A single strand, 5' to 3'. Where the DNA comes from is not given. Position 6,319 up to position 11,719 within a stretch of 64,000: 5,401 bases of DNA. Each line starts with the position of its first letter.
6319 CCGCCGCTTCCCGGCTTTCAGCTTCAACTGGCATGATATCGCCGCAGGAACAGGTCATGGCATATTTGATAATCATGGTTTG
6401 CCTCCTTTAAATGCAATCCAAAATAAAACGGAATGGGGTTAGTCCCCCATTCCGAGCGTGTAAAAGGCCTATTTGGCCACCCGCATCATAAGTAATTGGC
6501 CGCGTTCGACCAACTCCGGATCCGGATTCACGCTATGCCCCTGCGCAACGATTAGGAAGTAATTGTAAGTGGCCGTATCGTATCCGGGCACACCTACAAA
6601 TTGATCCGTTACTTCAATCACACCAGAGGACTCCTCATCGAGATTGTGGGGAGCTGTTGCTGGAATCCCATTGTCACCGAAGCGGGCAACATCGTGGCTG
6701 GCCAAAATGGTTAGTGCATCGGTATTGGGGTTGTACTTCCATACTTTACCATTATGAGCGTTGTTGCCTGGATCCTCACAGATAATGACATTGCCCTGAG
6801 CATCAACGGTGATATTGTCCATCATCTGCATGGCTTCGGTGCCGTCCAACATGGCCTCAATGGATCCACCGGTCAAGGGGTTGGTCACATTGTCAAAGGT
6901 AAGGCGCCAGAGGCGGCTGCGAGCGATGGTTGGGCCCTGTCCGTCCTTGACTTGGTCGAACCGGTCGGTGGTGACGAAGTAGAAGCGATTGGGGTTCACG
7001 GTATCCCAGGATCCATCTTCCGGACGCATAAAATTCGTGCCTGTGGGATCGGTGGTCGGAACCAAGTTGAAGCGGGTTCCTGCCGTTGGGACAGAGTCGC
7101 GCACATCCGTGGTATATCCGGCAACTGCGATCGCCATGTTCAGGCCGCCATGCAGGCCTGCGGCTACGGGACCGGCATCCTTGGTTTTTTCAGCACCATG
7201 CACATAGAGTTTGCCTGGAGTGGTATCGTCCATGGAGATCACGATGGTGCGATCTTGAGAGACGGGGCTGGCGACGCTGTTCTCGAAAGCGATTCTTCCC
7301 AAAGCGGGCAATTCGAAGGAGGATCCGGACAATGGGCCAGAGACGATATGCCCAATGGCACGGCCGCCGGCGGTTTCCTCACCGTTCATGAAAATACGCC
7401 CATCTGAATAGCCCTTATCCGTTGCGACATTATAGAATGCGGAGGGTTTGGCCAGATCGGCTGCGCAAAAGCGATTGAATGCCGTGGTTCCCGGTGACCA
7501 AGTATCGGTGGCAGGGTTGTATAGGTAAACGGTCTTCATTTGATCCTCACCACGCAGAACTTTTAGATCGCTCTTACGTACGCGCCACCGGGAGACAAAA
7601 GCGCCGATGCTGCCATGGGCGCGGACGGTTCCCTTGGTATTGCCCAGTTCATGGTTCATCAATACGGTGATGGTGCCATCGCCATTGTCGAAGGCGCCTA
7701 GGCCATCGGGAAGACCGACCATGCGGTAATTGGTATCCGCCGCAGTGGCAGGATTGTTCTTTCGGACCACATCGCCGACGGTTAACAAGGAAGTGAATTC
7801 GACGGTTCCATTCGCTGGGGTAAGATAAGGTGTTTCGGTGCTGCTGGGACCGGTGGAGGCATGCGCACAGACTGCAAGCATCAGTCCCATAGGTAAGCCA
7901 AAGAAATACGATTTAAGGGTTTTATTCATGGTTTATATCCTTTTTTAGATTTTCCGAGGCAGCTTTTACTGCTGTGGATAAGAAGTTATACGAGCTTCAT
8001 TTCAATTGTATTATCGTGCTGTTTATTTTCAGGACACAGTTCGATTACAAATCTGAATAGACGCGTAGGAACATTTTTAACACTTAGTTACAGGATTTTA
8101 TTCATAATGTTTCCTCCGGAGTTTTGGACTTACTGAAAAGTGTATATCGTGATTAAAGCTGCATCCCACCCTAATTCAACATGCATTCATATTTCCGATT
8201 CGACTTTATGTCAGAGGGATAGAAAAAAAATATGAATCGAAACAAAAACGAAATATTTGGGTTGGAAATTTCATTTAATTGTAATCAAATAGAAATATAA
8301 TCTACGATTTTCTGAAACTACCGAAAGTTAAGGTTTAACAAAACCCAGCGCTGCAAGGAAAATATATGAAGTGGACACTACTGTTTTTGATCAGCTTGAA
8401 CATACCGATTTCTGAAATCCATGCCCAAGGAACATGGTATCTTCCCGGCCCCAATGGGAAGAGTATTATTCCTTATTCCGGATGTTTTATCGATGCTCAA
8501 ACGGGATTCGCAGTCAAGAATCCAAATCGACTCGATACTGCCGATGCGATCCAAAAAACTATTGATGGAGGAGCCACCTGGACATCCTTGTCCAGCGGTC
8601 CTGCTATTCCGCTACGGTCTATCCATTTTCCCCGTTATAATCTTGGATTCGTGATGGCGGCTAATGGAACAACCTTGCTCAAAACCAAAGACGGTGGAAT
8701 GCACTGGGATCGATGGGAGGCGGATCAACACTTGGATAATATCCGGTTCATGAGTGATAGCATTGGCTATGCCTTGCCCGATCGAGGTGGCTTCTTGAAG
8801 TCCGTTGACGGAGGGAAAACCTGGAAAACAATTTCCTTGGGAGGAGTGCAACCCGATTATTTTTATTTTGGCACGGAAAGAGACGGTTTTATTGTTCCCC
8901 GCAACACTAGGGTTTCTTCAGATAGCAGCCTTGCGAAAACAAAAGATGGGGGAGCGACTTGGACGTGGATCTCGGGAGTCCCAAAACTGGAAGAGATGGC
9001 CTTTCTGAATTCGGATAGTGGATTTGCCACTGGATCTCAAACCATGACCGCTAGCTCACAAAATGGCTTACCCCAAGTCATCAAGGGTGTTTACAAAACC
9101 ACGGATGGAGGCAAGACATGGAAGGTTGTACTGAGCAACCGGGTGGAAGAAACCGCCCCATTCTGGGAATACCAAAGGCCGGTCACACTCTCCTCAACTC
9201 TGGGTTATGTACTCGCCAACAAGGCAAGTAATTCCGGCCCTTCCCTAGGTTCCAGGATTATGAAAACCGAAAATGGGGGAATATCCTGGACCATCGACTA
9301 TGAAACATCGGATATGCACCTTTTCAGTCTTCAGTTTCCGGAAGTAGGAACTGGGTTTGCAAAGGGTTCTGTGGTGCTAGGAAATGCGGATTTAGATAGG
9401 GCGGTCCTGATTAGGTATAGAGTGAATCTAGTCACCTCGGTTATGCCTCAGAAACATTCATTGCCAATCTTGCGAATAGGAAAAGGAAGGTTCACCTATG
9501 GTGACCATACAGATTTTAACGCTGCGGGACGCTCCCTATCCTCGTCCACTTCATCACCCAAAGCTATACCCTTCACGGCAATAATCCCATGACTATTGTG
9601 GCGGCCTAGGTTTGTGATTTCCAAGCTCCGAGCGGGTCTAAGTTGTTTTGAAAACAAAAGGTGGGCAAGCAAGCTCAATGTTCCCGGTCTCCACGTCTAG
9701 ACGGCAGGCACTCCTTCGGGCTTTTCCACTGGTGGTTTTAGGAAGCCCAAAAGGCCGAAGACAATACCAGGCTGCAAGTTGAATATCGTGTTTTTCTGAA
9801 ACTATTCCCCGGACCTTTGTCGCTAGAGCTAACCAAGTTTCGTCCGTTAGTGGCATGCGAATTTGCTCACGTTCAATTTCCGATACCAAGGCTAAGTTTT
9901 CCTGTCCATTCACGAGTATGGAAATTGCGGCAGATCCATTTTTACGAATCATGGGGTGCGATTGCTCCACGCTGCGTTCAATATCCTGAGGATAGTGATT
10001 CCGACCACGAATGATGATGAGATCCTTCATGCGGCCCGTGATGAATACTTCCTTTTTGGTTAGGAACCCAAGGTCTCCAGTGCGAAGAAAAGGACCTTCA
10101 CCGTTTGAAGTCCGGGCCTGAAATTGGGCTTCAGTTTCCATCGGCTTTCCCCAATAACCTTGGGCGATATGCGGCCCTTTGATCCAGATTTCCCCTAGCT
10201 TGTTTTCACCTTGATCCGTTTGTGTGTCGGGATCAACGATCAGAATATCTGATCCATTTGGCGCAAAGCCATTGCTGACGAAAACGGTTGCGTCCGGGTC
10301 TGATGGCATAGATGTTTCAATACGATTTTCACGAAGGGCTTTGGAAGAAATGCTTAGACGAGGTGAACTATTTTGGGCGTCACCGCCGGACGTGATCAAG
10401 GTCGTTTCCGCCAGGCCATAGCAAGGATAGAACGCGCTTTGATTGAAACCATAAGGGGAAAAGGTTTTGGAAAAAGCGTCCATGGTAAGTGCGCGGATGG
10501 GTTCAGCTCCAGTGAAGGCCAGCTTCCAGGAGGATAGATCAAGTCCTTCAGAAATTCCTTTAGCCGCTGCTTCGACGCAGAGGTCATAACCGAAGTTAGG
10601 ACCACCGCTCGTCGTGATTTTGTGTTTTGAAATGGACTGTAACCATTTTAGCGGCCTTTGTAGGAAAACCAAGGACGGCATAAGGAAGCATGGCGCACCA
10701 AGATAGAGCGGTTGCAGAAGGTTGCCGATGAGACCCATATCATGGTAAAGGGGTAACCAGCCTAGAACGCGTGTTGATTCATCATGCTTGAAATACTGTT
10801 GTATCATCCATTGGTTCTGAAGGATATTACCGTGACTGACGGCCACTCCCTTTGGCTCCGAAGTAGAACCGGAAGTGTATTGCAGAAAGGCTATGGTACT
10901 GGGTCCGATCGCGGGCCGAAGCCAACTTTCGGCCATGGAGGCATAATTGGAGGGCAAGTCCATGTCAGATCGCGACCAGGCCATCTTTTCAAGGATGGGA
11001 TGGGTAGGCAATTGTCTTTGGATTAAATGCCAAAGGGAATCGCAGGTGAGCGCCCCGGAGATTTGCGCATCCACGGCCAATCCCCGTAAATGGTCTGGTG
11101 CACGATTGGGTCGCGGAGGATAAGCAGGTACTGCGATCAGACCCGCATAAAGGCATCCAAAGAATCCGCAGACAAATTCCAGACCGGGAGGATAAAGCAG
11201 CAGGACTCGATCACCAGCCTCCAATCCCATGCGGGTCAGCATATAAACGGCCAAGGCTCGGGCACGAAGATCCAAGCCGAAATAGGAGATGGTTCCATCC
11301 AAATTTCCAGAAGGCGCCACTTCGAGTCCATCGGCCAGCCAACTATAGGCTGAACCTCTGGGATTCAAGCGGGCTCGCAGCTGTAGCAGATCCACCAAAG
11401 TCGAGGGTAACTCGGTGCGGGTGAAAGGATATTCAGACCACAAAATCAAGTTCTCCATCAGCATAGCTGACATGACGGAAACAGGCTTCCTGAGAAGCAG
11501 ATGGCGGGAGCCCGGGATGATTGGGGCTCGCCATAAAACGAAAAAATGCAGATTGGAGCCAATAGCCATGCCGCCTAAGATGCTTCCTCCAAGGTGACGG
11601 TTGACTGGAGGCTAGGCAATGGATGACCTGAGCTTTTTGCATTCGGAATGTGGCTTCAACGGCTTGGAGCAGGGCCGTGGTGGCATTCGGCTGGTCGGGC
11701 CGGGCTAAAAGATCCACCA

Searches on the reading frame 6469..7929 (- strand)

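Call 61: search_protein_families(library=pfam, proteins=[window:6469-7929:-], max_evalue=0.0001)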
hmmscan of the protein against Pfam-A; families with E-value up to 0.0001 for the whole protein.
window:6469-7929:- (486 aa): 1 family
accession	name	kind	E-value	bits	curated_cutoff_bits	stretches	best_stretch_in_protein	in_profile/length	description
PF05787.19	PhoX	-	1.4e-08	34.8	24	0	359-397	420-465/515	Alkaline phosphatase PhoX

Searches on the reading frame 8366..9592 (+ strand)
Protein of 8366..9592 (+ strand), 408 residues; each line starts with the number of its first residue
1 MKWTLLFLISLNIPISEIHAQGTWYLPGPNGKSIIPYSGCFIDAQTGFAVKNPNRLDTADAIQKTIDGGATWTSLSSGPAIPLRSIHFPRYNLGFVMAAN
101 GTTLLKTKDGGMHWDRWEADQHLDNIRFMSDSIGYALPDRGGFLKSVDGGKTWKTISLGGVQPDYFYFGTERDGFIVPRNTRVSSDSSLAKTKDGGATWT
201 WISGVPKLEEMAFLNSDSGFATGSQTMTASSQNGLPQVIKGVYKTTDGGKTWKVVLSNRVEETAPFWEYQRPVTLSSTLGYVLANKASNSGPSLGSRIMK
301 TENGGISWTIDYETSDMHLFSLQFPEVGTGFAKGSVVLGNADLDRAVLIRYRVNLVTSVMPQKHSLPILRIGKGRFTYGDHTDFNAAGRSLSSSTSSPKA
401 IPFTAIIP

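Call 61: search_protein_families(library=pfam, proteins=[window:8366-9592:+], max_evalue=0.0001)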
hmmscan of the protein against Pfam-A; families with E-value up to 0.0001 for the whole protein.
window:8366-9592:+ (408 aa): 3 families
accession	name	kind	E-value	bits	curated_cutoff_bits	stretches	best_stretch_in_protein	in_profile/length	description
PF14870.12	PSII_BNR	-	1.3e-11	44.8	27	2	120-260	17-145/303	Photosynthesis system II assembly factor YCF48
PF02012.26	BNR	-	5e-08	32.2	27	0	243-253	1-11/12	BNR/Asp-box repeat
PF15902.12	Sortilin-Vps10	-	5.3e-07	29.2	33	0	145-259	5-116/446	Sortilin, neurotensin receptor 3,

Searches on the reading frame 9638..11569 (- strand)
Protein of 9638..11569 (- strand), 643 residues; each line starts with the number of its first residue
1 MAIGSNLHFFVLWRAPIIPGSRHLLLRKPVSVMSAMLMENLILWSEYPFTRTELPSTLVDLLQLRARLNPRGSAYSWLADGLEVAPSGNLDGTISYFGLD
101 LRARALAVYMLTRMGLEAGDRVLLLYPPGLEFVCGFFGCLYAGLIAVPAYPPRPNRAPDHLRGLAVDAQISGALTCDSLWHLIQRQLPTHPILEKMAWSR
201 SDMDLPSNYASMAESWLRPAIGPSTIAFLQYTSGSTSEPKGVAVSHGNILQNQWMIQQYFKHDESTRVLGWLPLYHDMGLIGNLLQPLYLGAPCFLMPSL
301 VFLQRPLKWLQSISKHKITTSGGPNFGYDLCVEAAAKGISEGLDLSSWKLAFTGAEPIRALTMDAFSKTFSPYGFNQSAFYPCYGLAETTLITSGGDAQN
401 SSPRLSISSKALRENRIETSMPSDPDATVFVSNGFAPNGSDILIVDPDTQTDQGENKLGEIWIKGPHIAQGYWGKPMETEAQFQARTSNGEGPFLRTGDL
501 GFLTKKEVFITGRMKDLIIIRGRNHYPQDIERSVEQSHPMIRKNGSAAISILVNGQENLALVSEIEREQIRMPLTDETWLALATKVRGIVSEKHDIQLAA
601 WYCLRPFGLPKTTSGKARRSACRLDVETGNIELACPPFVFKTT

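Call 61: search_protein_families(library=pfam, proteins=[window:9638-11569:-], max_evalue=0.0001)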
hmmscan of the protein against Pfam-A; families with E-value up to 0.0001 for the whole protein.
window:9638-11569:- (643 aa): 2 families
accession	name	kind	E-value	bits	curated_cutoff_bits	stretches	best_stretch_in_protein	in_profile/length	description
PF00501.34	AMP-binding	-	2e-63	214.9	29.9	1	91-473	19-384/384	AMP-binding enzyme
PF23024.1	AMP-dom_DIP2-like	-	3.1e-06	27.6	27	1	516-618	2-92/110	Disco-interacting protein 2-like, AMP domain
